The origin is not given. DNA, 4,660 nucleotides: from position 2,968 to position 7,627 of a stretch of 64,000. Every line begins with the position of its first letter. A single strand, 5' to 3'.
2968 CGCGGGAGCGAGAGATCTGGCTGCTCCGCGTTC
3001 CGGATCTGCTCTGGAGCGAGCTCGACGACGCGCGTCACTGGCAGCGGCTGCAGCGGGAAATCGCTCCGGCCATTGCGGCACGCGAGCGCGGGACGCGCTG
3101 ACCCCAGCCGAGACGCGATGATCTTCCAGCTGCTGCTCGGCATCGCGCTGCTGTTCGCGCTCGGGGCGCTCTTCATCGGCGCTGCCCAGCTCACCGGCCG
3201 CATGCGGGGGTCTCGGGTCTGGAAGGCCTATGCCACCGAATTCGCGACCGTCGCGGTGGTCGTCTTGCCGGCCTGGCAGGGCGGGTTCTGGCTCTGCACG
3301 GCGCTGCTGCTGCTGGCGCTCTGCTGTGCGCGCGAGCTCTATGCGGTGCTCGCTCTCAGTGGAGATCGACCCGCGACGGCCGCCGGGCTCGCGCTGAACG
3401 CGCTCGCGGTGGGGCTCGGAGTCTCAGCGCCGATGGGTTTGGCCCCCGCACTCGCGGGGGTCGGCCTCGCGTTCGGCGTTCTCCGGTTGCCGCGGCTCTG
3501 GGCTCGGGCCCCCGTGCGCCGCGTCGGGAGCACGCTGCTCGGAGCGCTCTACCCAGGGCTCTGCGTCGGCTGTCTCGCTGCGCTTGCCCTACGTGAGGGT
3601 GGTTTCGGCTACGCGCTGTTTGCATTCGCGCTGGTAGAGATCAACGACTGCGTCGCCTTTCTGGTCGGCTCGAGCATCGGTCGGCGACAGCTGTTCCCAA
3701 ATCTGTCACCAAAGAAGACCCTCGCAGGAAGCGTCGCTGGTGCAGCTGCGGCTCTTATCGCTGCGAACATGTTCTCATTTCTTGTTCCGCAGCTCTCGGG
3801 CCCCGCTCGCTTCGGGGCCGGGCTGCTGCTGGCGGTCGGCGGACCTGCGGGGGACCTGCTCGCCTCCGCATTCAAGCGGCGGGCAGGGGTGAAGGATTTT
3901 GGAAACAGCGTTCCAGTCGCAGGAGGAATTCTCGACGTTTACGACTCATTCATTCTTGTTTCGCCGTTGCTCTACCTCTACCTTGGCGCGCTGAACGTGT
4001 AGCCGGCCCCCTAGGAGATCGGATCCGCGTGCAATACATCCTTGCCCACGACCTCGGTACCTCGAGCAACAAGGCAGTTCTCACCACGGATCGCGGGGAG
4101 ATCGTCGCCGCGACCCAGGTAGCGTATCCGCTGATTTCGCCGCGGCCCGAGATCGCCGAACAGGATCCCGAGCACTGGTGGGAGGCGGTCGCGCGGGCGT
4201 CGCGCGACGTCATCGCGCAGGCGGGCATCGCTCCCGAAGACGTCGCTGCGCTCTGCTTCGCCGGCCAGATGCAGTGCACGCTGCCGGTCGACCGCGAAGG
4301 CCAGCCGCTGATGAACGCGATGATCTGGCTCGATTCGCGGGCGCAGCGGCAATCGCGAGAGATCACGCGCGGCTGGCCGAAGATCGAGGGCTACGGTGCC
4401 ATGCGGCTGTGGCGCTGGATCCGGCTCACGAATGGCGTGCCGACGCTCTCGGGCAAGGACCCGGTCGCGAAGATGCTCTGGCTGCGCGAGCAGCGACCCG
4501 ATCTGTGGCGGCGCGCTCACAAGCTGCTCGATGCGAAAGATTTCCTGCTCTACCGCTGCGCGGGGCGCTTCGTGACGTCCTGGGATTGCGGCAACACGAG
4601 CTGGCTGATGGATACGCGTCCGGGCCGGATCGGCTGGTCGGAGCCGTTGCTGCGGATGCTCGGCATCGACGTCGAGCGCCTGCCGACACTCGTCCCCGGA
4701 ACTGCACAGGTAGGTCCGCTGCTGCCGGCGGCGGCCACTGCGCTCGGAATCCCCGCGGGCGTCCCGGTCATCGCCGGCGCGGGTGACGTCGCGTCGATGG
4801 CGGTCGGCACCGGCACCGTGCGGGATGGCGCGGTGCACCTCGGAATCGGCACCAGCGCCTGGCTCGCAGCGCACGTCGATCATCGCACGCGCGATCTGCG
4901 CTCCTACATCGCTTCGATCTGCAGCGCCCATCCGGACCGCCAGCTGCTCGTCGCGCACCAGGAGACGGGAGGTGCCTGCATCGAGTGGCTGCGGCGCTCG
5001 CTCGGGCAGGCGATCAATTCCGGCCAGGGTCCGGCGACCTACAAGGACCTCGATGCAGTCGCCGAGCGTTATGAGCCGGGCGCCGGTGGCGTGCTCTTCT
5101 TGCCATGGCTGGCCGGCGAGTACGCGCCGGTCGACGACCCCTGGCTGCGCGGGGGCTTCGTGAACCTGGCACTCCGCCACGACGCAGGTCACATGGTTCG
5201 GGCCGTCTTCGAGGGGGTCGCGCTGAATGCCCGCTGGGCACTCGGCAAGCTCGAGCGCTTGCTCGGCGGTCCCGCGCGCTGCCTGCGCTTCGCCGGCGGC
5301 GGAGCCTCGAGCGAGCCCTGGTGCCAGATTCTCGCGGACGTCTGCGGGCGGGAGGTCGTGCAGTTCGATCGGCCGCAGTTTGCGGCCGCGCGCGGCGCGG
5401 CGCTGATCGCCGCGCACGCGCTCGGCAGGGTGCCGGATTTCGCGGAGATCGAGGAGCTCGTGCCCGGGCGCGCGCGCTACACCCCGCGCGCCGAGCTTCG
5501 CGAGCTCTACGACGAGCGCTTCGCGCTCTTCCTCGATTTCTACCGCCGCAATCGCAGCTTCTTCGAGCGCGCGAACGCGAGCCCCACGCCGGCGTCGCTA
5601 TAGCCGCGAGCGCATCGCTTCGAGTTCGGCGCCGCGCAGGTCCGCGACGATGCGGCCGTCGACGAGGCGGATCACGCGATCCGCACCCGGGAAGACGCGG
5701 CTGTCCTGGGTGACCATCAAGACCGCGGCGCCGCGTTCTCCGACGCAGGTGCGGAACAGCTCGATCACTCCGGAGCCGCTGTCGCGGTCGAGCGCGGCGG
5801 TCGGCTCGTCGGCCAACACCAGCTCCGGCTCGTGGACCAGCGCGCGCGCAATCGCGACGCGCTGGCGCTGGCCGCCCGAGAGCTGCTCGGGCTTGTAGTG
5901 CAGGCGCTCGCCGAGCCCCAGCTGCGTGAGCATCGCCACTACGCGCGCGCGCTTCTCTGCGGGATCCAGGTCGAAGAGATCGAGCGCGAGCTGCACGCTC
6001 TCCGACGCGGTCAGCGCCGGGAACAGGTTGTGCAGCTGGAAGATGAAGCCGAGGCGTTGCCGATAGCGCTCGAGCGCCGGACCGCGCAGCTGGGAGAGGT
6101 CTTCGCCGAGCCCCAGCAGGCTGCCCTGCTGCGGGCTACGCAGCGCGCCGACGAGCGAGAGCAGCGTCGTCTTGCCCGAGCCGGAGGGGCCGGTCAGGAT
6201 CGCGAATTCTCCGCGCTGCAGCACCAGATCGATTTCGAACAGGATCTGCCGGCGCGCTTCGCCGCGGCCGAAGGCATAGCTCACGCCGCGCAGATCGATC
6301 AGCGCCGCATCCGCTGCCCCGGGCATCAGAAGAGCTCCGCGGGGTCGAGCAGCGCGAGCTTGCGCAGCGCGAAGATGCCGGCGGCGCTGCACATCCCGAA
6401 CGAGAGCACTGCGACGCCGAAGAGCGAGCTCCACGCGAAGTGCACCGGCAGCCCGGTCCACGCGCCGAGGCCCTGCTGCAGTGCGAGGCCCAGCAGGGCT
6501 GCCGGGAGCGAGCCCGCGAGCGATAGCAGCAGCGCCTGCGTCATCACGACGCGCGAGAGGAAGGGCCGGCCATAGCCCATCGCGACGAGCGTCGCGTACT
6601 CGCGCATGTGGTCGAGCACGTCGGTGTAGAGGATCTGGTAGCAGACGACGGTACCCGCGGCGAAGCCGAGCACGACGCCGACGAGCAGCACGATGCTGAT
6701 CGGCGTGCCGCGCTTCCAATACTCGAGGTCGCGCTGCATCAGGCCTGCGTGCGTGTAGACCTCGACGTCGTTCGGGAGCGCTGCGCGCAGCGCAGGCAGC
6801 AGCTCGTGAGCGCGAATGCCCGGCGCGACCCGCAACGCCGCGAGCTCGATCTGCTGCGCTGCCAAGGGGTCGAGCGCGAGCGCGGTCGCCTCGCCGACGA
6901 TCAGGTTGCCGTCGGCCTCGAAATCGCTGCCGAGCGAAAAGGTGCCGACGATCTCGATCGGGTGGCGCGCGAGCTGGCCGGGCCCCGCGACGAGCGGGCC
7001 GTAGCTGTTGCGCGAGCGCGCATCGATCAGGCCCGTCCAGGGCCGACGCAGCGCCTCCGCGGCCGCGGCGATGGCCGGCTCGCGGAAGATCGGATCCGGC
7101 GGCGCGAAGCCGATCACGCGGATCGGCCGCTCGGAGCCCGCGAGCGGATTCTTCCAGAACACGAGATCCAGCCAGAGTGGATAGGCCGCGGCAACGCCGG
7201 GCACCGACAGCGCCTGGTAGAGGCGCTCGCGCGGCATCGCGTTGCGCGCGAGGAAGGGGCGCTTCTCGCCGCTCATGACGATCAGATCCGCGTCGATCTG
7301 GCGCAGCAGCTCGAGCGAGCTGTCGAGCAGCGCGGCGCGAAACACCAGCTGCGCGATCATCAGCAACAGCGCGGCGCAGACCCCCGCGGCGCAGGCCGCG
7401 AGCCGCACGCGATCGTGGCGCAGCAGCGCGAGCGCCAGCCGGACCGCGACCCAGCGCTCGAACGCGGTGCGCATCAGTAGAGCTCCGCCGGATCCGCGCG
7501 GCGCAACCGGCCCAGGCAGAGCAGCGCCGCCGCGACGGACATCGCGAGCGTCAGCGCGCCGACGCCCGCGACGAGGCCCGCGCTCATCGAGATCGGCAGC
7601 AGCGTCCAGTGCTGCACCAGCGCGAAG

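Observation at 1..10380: PEP-mutase phosphonate cluster converging on a CDP-alcohol transferase + DevBCA-type exporter operon: candidate phosphonolipid synthesis-and-export system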

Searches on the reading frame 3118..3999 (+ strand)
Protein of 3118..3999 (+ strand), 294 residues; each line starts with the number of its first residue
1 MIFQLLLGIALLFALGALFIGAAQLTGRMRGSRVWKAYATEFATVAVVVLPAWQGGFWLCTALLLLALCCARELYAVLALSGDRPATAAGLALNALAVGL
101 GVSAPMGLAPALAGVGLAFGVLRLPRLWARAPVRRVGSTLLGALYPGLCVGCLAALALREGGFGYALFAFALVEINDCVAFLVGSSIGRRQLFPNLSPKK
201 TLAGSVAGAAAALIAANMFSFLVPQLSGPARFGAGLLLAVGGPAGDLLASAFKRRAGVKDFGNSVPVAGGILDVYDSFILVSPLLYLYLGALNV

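Call 6: search_protein_families(library=pfam, proteins=[window:3118-3999:+], max_evalue=0.01)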
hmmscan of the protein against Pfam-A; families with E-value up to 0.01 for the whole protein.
window:3118-3999:+ (294 aa): 1 family
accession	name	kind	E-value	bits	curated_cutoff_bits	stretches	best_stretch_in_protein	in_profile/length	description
PF01148.25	CTP_transf_1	-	9.2e-46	157.3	24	1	37-289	3-261/264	Cytidylyltransferase family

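Call 7: search_protein_families(library=ncbifam, proteins=[window:3118-3999:+], max_evalue=0.01)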
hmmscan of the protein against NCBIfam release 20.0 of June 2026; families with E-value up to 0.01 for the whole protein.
window:3118-3999:+ (294 aa): 2 families
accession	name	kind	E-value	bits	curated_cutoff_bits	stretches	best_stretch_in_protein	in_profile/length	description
NF008635.0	PRK11624.1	equivalog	3.2e-16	59.5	385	1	165-284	153-273/285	phosphatidate cytidylyltransferase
NF003114.0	PRK04032.1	equivalog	3e-05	24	148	1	200-281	50-127/172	CDP-2,3-bis-(O-geranylgeranyl)-sn-glycerol synthase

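Call 42: find_related_loci(query=A2, collection=metagenome_contigs, flank=10000)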
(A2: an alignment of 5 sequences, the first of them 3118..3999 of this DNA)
Query A2 (294 aa) in metagenome_contigs; peptide patterns used: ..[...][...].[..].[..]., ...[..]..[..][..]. (x = any residue, [..] = any of these).
600 stretches matched a pattern (row limit reached: there are more); 544 encode a relative of the query (tblastn E <= 1e-3); the best 80 are kept; 80 distinct loci.
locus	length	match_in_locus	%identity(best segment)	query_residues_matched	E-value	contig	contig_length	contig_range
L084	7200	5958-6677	39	13-294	2e-40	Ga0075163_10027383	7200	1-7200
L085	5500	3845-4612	33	35-289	4e-27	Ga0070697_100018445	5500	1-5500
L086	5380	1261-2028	33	35-289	4e-27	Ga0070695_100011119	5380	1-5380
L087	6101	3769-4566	34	28-289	5e-27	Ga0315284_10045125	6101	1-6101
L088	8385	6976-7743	33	35-289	1e-26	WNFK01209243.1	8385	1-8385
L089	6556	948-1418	42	138-289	5e-26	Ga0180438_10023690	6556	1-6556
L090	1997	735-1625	29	5-293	5e-26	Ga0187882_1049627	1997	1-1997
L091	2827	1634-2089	41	140-289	6e-26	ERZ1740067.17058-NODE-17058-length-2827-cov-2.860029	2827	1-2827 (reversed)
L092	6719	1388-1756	46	170-292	7e-26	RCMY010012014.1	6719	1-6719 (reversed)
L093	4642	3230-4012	30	46-289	2e-25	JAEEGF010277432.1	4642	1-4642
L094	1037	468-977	40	127-289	3e-26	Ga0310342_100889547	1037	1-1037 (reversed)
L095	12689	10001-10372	43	170-293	3e-25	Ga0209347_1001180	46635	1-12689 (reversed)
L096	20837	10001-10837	33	24-289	8e-25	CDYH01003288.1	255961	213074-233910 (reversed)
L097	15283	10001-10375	42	169-293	1e-24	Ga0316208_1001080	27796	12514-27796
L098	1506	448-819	43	170-293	5e-25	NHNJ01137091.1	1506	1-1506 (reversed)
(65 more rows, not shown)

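Call 84: search_solved_structures(query=window:3118-3999:+, max_evalue=0.01, show_alignments=1)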
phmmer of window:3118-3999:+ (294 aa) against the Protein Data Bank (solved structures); distinct sequences matched with E-value up to 0.01: 2.
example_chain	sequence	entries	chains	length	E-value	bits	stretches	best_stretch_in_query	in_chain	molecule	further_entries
4q2g_A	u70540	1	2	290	1.5e-12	50.6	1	158-289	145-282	Phosphatidate cytidylyltransferase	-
4q2e_A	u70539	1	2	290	1e-11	47.9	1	158-289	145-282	Phosphatidate cytidylyltransferase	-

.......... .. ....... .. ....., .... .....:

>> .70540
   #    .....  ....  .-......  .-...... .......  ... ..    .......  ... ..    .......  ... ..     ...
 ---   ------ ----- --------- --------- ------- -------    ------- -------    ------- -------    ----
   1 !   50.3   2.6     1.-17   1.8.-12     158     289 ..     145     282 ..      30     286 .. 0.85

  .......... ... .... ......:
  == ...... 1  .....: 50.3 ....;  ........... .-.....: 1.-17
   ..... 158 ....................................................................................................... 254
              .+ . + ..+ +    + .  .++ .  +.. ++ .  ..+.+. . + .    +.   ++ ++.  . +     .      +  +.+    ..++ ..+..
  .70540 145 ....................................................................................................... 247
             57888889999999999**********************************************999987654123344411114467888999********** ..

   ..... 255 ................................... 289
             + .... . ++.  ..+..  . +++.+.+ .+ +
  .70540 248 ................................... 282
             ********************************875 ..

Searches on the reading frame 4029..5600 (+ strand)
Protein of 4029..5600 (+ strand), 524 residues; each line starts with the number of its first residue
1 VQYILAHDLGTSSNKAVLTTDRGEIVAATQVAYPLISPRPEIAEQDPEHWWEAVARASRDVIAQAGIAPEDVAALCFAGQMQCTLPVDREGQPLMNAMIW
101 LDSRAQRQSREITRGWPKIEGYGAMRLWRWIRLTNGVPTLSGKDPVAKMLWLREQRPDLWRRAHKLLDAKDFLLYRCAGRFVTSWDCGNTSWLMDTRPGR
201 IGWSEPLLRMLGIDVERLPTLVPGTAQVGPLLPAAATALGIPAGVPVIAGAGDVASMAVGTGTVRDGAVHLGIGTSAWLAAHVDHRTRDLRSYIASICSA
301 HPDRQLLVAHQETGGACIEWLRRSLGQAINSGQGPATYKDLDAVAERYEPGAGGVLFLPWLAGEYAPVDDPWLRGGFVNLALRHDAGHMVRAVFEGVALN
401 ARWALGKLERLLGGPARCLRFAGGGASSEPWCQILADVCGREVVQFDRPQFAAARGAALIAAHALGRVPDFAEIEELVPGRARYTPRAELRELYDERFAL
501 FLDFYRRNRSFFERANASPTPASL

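Call 6: search_protein_families(library=pfam, proteins=[window:4029-5600:+], max_evalue=0.01)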
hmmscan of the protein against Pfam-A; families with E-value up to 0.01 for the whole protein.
window:4029-5600:+ (524 aa): 3 families
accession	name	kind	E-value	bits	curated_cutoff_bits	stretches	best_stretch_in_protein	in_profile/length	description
PF00370.27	FGGY_N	-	3.6e-47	161.5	28.8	1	3-260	1-245/245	FGGY family of carbohydrate kinases, N-terminal domain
PF02782.22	FGGY_C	-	1.7e-30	106.8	27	1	301-464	34-197/198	FGGY family of carbohydrate kinases, C-terminal domain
PF01869.26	BcrAD_BadFG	-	0.00074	19.6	31.5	0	8-79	4-69/271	BadF/BadG/BcrA/BcrD ATPase family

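Call 7: search_protein_families(library=ncbifam, proteins=[window:4029-5600:+], max_evalue=0.01)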
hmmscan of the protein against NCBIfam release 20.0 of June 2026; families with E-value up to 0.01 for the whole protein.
window:4029-5600:+ (524 aa): 12 families
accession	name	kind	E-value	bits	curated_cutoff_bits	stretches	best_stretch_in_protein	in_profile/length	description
TIGR01312.1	XylB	equivalog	3e-94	316.3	380.25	1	8-505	4-480/481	xylulokinase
TIGR01314.1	gntK_FGGY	equivalog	1.8e-74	251.1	648.55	1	3-507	1-492/505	gluconokinase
NF011601.0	PRK15027.1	equivalog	5.8e-61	206.4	912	1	6-507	4-478/484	xylulokinase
TIGR01311.1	glycerol_kin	equivalog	1.4e-45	155.6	590.35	1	2-488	1-474/496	glycerol kinase GlpK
NF008187.0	PRK10939.1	equivalog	4.2e-45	154.3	528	1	1-513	3-508/521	autoinducer-2 kinase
NF000756.0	PRK00047.1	subfamily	7.8e-39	133.3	498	1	2-489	5-476/502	glycerol kinase GlpK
NF003154.0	PRK04123.1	equivalog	7.4e-31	107.5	428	1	1-505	3-534/554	ribulokinase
TIGR01315.1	5C_CHO_kinase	subfamily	3.4e-29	102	408.7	2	7-263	5-265/541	FGGY family pentulose kinase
TIGR02628.1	fuculo_kin_coli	equivalog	6.6e-28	97.9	470.9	1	4-474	3-451/465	L-fuculokinase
TIGR01234.1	L-ribulokinase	equivalog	6e-19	68.2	583.25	1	3-504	2-526/536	ribulokinase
TIGR02627.1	rhamnulo_kin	equivalog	2.6e-12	46.1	527.95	2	385-478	357-448/454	rhamnulokinase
NF007925.0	PRK10640.1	equivalog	5.4e-10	38.3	639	2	386-478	364-454/489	rhamnulokinase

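Call 83: search_solved_structures(query=window:4029-5600:+, max_evalue=1e-20)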
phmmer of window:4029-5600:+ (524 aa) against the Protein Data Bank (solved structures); distinct sequences matched with E-value up to 1e-20: 31.
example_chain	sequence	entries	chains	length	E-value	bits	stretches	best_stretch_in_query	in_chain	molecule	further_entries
2itm_A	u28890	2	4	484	6.3e-56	193.4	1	6-506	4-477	Xylulose kinase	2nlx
3gbt_A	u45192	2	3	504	3.5e-47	164.6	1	2-504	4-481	Gluconate kinase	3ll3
3hz6_A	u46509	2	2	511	3.7e-42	147.9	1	3-465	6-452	Xylulokinase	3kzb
5vm1_A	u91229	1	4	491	8.7e-39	136.8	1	5-501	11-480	Xylulokinase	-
3ifr_A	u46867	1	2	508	3.2e-38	135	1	4-516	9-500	Carbohydrate kinase, FGGY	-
6k78_A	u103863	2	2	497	1.6e-37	132.7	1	2-489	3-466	Glycerol kinase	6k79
6k78_B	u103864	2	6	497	2.2e-37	132.2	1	2-489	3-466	Glycerol kinase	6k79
2zf5_O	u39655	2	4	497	3e-37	131.8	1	2-489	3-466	Glycerol kinase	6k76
6ude_A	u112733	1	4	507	5.8e-33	117.6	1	3-500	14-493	Glycerol kinase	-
5ya0_A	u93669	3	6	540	5.4e-32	114.4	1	3-497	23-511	Autoinducer-2 kinase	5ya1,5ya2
2dpn_A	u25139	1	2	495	4.7e-31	111.3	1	1-469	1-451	Glycerol kinase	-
1bo5_O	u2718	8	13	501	9.9e-30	106.9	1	2-492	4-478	PROTEIN (GLYCEROL KINASE) | GLYCEROL KINASE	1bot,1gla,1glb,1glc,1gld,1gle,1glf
3ezw_A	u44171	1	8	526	2e-29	105.9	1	2-493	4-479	Glycerol kinase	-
1bwf_Y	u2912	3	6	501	2.2e-29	105.8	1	2-492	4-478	GLYCEROL KINASE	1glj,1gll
1bu6_O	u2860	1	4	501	3.4e-29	105.1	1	2-492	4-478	PROTEIN (GLYCEROL KINASE)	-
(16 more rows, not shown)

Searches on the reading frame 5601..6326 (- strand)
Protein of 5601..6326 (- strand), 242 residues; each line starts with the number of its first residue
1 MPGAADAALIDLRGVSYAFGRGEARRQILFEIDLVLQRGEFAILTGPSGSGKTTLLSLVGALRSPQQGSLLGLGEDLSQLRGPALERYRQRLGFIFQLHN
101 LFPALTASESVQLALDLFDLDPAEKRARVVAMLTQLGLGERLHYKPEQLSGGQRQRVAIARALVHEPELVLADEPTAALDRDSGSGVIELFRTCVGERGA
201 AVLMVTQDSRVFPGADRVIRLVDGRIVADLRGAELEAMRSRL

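Call 6: search_protein_families(library=pfam, proteins=[window:5601-6326:-], max_evalue=0.01)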
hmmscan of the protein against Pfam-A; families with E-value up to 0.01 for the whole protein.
window:5601-6326:- (242 aa): 9 families
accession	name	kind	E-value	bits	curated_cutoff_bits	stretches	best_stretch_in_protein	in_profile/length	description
PF00005.33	ABC_tran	-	4.2e-33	115.3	25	1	31-177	3-137/137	ABC transporter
PF13191.12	AAA_16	-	3.3e-05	24.9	32.6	1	19-150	3-104/167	AAA ATPase domain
PF02463.25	SMC_N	-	0.00018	21.4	40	0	143-222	131-212/220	RecF/RecN/SMC N terminal domain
PF13481.12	AAA_25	-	0.00019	21.5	27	1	34-60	28-54/195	AAA domain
PF13304.12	AAA_21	-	0.0007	20.2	27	1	41-69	1-31/304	AAA domain, putative AbiEii toxin, Type IV TA system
PF13555.12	AAA_29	-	0.0014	18.7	27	1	39-56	23-39/61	P-loop containing region of AAA domain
PF13401.12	AAA_22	-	0.0026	18.5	27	1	39-88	5-33/130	AAA domain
PF01637.24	ATPase_2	-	0.0055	17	33.2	0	32-57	11-38/225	ATPase domain predominantly from Archaea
PF13604.12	AAA_30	-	0.0061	16.8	27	0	36-72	14-51/191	AAA domain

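Call 7: search_protein_families(library=ncbifam, proteins=[window:5601-6326:-], max_evalue=0.01)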
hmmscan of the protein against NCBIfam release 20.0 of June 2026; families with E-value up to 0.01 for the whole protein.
window:5601-6326:- (242 aa): 189 families (the best 25 are shown)
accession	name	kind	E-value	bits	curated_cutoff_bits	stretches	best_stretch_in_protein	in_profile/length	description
TIGR02982.1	heterocyst_DevA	subfamily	4.7e-81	271.6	295.8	1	10-226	2-219/220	ABC exporter ATP-binding subunit, DevA family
TIGR02211.1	LolD_lipo_ex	equivalog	3.3e-52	177.2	307.75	1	12-227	4-220/221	lipoprotein-releasing ABC transporter ATP-binding protein LolD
TIGR02673.1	FtsE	equivalog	6.1e-52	176.4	264.85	1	10-224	2-213/214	cell division ATP-binding protein FtsE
NF007826.0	PRK10535.1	equivalog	2e-51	175.1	966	1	7-232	2-227/648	macrolide ABC transporter ATP-binding protein/permease MacB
NF008639.0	PRK11629.1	equivalog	1.9e-48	164.9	360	1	10-230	7-228/234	lipoprotein-releasing ABC transporter ATP-binding protein LolD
NF007879.0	PRK10584.1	equivalog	8.7e-47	159.7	336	1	10-226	7-224/228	putative ABC transporter ATP-binding protein YbbA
TIGR03608.1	L_ocin_972_ABC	subfamily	2.4e-45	154.5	254.85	1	25-221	10-206/206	putative bacteriocin export ABC transporter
NF038007.1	ABC_ATP_DarD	equivalog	8e-45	153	375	1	24-226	16-218/218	darobactin export ABC transporter ATP-binding protein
TIGR02315.1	ABC_phnC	equivalog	3.5e-42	144.5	266.1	1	25-236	14-234/243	phosphonate ABC transporter ATP-binding protein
TIGR03864.1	PQQ_ABC_ATP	hypoth_equivalog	9.3e-41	139.8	302.25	1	11-236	3-220/236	ABC transporter, ATP-binding subunit, PQQ-dependent alcohol dehydrogenase system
NF007027.0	PRK09493.1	equivalog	4.1e-39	134.4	379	1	10-232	2-220/240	glutamine ABC transporter ATP-binding protein GlnQ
TIGR03265.1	PhnT2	equivalog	8.7e-39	133.7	457.7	1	25-226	16-213/353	putative 2-aminoethylphosphonate ABC transporter ATP-binding protein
TIGR02769.1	nickel_nikE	equivalog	1.6e-38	132.7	332.55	1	20-240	18-243/265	nickel import ATP-binding protein NikE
TIGR04521.1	ECF_ATPase_2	equivalog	1e-37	129.8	330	1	10-230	1-227/279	energy-coupling factor transporter ATPase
NF007739.0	PRK10419.1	subfamily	2.9e-37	128.7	354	1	18-240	17-244/268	nickel ABC transporter ATP-binding protein NikE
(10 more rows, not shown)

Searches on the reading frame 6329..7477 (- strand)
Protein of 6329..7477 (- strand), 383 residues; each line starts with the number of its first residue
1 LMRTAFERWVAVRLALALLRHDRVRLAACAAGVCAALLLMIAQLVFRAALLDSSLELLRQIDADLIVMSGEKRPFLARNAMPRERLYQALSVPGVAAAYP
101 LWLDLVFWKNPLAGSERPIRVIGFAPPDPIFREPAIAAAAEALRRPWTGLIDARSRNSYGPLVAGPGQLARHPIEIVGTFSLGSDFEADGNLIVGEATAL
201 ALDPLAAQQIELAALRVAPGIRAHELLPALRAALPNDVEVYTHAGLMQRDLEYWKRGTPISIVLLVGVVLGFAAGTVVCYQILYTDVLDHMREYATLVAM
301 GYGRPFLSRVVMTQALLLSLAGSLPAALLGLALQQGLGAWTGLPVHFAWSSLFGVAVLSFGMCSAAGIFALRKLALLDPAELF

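Call 6: search_protein_families(library=pfam, proteins=[window:6329-7477:-], max_evalue=0.01)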
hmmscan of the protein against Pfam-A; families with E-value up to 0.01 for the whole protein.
window:6329-7477:- (383 aa): 1 family
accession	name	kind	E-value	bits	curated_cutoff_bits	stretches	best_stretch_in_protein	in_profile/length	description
PF02687.27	FtsX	-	1.4e-09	38.4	25.5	1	268-375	4-116/120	FtsX-like permease C-terminal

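Call 7: search_protein_families(library=ncbifam, proteins=[window:6329-7477:-], max_evalue=0.01)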
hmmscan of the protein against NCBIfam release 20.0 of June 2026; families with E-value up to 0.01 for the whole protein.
window:6329-7477:- (383 aa): 1 family
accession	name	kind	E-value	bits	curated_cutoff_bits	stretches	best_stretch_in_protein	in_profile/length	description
TIGR01185.1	devC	equivalog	5.4e-80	269.2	290.35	1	14-383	3-380/380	ABC transporter permease DevC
